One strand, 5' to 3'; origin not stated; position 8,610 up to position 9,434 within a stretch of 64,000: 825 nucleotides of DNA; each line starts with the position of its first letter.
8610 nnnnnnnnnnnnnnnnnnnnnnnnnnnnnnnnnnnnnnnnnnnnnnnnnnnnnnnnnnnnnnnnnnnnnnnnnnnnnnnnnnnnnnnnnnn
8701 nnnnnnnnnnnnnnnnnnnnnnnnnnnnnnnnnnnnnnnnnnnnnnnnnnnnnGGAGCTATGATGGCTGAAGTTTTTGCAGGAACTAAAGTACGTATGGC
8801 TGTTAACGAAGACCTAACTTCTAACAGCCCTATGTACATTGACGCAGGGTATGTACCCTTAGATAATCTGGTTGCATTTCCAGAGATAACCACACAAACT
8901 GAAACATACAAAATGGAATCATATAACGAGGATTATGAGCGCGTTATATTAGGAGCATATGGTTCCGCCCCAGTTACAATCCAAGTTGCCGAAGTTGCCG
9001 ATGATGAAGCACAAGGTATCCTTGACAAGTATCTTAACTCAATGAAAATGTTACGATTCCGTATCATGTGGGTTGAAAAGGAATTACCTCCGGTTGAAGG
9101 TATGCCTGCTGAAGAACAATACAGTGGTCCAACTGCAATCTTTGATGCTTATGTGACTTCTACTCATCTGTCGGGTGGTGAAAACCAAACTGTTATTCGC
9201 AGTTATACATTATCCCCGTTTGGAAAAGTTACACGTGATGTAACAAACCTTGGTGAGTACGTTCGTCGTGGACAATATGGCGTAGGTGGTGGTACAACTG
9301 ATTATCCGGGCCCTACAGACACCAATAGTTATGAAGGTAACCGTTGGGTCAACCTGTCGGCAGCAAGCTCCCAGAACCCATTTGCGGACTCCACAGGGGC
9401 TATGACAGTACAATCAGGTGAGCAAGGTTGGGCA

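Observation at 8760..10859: Tail-tube paralog carrying a ~550-aa fibre-like extension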

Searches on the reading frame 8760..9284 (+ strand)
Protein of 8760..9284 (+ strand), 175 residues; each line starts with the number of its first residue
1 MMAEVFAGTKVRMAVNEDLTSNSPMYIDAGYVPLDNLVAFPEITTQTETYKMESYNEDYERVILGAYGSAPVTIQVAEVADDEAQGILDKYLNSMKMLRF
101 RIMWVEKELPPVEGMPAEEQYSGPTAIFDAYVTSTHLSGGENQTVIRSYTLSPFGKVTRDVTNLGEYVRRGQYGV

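Call 18: search_protein_representatives(protein=window:8760-9284:+)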
Query: 175 residues. Proteins with E-value up to 0.001 (for the whole library): 60; up to 1e-10: 9; up to 1e-30: 2. The best 60 are listed.
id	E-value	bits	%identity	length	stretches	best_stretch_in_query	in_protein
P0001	2.7e-108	375.5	99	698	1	2-175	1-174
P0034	4.4e-46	173.2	53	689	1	2-175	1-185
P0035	5.6e-26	107.8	39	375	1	4-175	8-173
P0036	1.6e-21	93.3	36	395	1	4-175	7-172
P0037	5.6e-20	88.3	34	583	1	4-175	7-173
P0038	1.6e-15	73.8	32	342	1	3-175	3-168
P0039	2.3e-14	70.0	30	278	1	4-175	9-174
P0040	3.0e-12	63.2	29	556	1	4-175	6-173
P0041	4.7e-12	62.5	36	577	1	2-175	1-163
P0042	5.7e-10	55.8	29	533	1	2-175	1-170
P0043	5.7e-09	52.5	30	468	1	3-175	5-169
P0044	1.3e-08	51.4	29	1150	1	2-175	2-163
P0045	1.7e-08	51.0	31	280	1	2-175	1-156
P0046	5.1e-08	49.4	30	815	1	2-175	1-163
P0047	5.2e-08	49.4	30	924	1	2-174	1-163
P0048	2.4e-07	47.2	28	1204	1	7-175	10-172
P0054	3.8e-06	43.3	28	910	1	2-175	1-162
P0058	1.4e-05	41.5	26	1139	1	2-175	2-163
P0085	5.8e-04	36.2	26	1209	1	11-175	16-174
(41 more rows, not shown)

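Call 20: search_protein_families(library=pfam, proteins=[P0034, P0035, P0037, P0040, P0044, P0046, P0048, P0054, P0058, P0085], max_evalue=0.01)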
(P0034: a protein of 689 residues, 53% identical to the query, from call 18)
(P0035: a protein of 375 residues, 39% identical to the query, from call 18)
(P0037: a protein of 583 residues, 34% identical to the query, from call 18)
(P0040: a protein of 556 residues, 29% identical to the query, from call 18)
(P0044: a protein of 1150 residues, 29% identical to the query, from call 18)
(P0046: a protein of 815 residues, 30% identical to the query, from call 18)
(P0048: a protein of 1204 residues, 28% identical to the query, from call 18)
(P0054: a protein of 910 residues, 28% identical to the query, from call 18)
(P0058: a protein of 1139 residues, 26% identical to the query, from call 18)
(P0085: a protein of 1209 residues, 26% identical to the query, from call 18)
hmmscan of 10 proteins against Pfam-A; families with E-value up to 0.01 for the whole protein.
P0034 (689 aa): 0 families

P0035 (375 aa): 0 families

P0037 (583 aa): 0 families

P0040 (556 aa): 0 families

P0044 (1150 aa): 2 families
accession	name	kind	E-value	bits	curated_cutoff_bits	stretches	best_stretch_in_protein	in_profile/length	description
PF25670.1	Phage_tail_C_2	-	1.3e-57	194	27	1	970-1102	1-132/133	Phage tail protein C-terminal domain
PF13059.11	DUF3922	-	0.0041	18.1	25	0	280-308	41-69/79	Protein of unknown function (DUF3992)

P0046 (815 aa): 1 family
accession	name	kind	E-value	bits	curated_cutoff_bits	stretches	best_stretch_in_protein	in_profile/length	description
PF21446.3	Gp34_trimer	-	0.00061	20.7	27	1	535-583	66-114/116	Long-tail fiber proximal subunit, C-terminal, trimerization domain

P0048 (1204 aa): 1 family
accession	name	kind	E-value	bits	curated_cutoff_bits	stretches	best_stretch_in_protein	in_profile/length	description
PF03903.18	Phage_T4_gp36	-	1.4e-07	32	26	1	743-818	25-91/131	Phage T4 tail fibre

P0054 (910 aa): 1 family
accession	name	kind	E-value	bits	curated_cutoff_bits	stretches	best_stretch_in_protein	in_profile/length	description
PF13884.11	Peptidase_S74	-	2.6e-08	34.5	22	1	786-839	1-57/58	Chaperone of endosialidase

P0058 (1139 aa): 1 family
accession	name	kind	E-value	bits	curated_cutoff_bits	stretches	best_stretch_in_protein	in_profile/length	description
PF07484.17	Collar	-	1e-08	35.4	24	0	855-871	39-54/57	Phage Tail Collar Domain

P0085 (1209 aa): 1 family
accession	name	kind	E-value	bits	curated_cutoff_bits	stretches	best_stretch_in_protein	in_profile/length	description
PF03903.18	Phage_T4_gp36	-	1.4e-06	28.8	26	1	730-827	4-92/131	Phage T4 tail fibre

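Call 21: list_cluster_members(proteins=[P0034, P0035, P0036, P0037, P0038, P0044, P0046, P0048, P0054, P0058])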
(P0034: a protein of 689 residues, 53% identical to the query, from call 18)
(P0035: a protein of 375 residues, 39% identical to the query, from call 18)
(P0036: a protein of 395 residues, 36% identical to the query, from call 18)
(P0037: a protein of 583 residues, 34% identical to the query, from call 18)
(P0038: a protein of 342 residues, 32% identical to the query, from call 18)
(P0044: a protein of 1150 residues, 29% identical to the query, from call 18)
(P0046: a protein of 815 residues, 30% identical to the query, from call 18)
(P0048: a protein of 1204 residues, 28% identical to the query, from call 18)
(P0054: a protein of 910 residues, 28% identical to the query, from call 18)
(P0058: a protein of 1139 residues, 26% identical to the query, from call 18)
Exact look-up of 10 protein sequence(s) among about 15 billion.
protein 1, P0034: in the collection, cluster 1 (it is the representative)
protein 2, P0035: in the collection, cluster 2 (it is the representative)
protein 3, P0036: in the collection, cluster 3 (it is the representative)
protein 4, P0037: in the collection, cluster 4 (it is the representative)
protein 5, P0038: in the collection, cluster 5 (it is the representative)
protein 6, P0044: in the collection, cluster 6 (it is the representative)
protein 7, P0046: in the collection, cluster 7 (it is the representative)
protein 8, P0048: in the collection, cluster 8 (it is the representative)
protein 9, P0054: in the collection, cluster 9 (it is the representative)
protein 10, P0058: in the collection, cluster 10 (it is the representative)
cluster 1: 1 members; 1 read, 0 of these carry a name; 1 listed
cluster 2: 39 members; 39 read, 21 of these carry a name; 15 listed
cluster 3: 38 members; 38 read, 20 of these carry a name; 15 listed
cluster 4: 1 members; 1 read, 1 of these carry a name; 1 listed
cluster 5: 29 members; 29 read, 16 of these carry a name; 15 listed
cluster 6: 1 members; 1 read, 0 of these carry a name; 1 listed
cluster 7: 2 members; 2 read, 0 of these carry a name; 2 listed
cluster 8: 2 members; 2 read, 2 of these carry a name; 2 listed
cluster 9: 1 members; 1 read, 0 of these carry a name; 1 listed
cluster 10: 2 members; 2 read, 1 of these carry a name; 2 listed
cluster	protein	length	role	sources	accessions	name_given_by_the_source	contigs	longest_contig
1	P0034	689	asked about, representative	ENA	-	-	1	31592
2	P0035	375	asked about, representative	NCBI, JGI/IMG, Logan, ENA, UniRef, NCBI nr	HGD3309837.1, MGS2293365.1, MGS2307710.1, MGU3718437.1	hypothetical protein [Enterobacter hormaechei] | hypothetical protein | hypothetical protein n=1 Tax=Enterobacter hormaechei TaxID=158836 RepID=UPI0025B29A0C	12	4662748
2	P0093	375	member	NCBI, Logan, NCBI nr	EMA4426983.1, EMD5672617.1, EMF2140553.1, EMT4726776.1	TPA: hypothetical protein ACHSIE_004023 [Enterobacter hormaechei] | hypothetical protein [Enterobacter hormaechei]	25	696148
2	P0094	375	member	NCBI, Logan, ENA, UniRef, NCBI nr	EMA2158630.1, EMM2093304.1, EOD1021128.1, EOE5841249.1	hypothetical protein ASU64_12225 [Enterobacter hormaechei subsp. hoffmannii] | hypothetical protein n=2 Tax=Enterobacter hormaechei TaxID=158836 RepID=UPI0007355DE6 | hypothetical protein [Enterobacter hormaechei]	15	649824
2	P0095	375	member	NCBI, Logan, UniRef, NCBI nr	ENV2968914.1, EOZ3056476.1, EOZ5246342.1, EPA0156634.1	hypothetical protein ACVCCZ_000916 [Enterobacter hormaechei] | hypothetical protein n=1 Tax=Enterobacter cloacae complex sp. 2025EL-00025 TaxID=3414994 ... | hypothetical protein [Enterobacter hormaechei]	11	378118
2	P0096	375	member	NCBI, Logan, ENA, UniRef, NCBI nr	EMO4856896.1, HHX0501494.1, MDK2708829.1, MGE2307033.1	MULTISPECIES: hypothetical protein [Enterobacter cloacae complex] | hypothetical protein n=1 Tax=Enterobacter cloacae complex TaxID=354276 RepID=UPI0024DFE3ED | hypothetical protein [Enterobacter cloacae]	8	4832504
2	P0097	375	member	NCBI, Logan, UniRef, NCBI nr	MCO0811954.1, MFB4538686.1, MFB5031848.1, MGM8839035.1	hypothetical protein NF328_07975 [Enterobacter hormaechei] | hypothetical protein n=1 Tax=Enterobacter hormaechei TaxID=158836 RepID=UPI00207C9FBD | hypothetical protein [Enterobacter hormaechei]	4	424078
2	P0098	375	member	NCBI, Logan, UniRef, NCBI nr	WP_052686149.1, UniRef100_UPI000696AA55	hypothetical protein [Enterobacter hormaechei] | hypothetical protein n=1 Tax=Enterobacter hormaechei TaxID=158836 RepID=UPI000696AA55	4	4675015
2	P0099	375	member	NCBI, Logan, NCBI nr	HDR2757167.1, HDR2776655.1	TPA: hypothetical protein QCJ74_000457 [Enterobacter mori] | hypothetical protein [Enterobacter mori]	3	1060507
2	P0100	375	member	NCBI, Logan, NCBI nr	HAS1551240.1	TPA: hypothetical protein I4D41_09255 [Enterobacter hormaechei] | hypothetical protein [Enterobacter hormaechei]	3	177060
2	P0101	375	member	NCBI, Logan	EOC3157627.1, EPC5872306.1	hypothetical protein ACI3B6_002742 [Enterobacter hormaechei]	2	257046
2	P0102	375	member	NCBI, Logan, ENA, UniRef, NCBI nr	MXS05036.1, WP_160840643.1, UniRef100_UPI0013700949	hypothetical protein GTJ49_17795 [Enterobacter hormaechei] | hypothetical protein n=1 Tax=Enterobacter hormaechei TaxID=158836 RepID=UPI0013700949 | hypothetical protein [Enterobacter hormaechei]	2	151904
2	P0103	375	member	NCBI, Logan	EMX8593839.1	hypothetical protein AAH223_000514 [Enterobacter hormaechei]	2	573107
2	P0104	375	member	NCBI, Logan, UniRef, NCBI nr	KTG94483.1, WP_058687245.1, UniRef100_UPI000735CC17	hypothetical protein [Enterobacter hormaechei] | hypothetical protein n=1 Tax=Enterobacter hormaechei TaxID=158836 RepID=UPI000735CC17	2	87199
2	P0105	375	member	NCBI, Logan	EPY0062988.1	hypothetical protein ACW658_001494 [Enterobacter hormaechei]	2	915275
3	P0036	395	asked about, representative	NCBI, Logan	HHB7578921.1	TPA: hypothetical protein ACN7L1_000220 [Klebsiella pneumoniae]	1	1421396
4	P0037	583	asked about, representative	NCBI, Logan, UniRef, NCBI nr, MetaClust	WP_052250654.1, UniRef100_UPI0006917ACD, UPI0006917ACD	hypothetical protein [Pantoea sp. MBLJ3] | hypothetical protein n=1 Tax=Pantoea sp. MBLJ3 TaxID=1562889 RepID=UPI0006917ACD | status=active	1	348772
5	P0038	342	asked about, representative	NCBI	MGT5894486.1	hypothetical protein ACRWUW_24365 [Escherichia coli]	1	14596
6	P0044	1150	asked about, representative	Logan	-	-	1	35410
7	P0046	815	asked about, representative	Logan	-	-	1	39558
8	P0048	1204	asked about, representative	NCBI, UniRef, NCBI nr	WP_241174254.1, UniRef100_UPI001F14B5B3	tail fiber protein [Serratia marcescens] | tail fiber protein n=1 Tax=Serratia marcescens TaxID=615 RepID=UPI001F14B5B3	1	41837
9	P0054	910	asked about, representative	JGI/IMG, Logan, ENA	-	-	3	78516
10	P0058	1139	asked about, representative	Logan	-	-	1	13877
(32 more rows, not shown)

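Call 25: find_homologous_proteins(query=A2, max_evalue=0.001)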
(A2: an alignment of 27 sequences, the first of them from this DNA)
Query A2 (27 sequences) (168 aa, profile of the alignment): 6 proteins with E <= 0.001 among 2742 candidates.
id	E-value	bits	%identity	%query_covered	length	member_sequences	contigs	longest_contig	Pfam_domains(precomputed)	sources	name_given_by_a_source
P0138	3.1e-47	178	29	93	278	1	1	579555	-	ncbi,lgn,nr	ncbi:hypothetical protein JTX96_000979 [Escherichia coli]|nr:hypothetical protein [Escherichia coli]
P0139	2.2e-46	175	29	93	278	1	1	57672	-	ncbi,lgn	ncbi:hypothetical protein ACNCWW_000624 [Shigella sonnei]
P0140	9.4e-46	173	23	92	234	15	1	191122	-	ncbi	ncbi:tail fiber domain-containing protein, partial [Serratia marcescens]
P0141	6.6e-31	125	30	66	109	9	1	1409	-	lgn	-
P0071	6.1e-27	112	30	66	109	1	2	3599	-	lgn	-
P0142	1.1e-17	82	29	40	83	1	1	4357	-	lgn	-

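Call 33: predict_structure(alignment_id=A2)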
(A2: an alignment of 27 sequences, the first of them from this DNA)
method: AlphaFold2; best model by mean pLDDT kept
length: 168 residues; sequences in the alignment: 27
mean_pLDDT: 83.0   pTM: 0.76
mean pLDDT of the five models: 83.0, 80.6, 79.5, 78.4, 73.9
residues with pLDDT >= 90: 82; 70-90: 50; 50-70: 29; < 50: 7
segments of 3 or more residues with pLDDT < 50: 1-7
pLDDT, mean of each block of 10 residues (from residue 1): 49 94 88 91 70 54 61 94 96 94 89 78 93 96 94 91 77
secondary structure, 60 per line:
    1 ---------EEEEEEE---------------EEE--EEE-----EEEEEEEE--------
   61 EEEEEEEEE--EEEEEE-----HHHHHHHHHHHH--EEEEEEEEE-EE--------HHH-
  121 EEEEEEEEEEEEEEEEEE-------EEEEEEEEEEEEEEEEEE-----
elements in order: E10-16 E32-34 E37-39 E45-52 E61-69 E72-77 H83-94 E97-105 E121-138 E146-163

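Call 38: find_encoding_contigs(protein=P0048, flank=10000, max_places=1)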
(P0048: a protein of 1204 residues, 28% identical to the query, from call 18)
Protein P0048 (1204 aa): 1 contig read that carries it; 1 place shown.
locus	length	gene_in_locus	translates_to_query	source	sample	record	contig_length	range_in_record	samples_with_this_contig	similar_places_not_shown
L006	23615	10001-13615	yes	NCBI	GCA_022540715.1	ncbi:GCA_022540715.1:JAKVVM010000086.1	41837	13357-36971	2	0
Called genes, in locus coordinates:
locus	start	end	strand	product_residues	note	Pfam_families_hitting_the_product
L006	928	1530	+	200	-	-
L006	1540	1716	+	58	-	-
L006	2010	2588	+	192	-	-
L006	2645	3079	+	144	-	PF02945:Endonuclease_7, PF09124:Endonuc-dimeris (faint)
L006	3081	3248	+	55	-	PF09723:Zn_ribbon_8, PF17283:Zn_ribbon_SprT (weak)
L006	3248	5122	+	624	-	PF05876:GpA_ATPase, PF20454:GpA_nuclease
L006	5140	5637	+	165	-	-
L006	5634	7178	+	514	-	PF05136:Phage_portal_2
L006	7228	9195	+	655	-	PF04586:Peptidase_S78, PF05065:Phage_capsid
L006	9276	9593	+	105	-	-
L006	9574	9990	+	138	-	-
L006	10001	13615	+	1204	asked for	PF03903:Phage_T4_gp36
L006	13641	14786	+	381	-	PF13884:Peptidase_S74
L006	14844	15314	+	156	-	-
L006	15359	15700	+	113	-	-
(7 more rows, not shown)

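Call 39: find_encoding_contigs(protein=P0044, flank=10000, max_places=1)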
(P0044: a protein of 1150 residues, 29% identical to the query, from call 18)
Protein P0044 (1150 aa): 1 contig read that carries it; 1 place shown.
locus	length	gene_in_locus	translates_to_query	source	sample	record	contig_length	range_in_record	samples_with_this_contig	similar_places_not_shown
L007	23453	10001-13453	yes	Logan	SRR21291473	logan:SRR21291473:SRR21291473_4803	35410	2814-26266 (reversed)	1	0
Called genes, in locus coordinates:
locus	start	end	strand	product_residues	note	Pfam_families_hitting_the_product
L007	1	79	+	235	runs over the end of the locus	-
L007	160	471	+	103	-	-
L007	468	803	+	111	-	-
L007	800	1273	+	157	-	-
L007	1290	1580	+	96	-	-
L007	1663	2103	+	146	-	-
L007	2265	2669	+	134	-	-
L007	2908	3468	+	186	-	-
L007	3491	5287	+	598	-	PF05876:GpA_ATPase, PF20454:GpA_nuclease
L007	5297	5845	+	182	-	-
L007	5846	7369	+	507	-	PF05136:Phage_portal_2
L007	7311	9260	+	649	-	PF04586:Peptidase_S78, PF05065:Phage_capsid, PF25209:Phage_capsid_4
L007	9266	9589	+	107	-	-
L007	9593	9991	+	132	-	-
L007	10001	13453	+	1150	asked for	PF25670:Phage_tail_C_2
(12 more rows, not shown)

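Call 52: find_related_loci(query=window:8760-9284:+, collection=viral_contigs, flank=10000)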
Query window:8760-9284:+ (175 aa) in viral_contigs; peptide patterns used: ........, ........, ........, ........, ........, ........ (x = any residue, [..] = any of these).
9 stretches matched a pattern, but none encodes a relative of the query by tblastn (E <= 1e-3).

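Call 83: find_encoding_contigs(protein=P0034, flank=10000, max_places=1)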
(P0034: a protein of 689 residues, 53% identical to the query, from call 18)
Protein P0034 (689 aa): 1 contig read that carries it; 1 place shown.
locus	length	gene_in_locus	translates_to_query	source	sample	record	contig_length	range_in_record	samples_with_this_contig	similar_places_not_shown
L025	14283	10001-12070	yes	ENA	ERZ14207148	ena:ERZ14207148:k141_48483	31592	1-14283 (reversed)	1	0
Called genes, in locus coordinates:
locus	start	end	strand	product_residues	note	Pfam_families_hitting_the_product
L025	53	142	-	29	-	-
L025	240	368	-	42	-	-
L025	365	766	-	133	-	-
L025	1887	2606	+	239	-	-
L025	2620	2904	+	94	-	-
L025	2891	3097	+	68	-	-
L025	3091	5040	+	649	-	PF05876:GpA_ATPase, PF20454:GpA_nuclease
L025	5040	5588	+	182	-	-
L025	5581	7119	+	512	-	PF05136:Phage_portal_2, PF04860:Phage_portal (weak)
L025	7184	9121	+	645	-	PF04586:Peptidase_S78 (weak), PF05065:Phage_capsid (weak)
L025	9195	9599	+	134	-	-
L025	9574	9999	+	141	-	-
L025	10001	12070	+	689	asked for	-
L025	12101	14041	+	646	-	-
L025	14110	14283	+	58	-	?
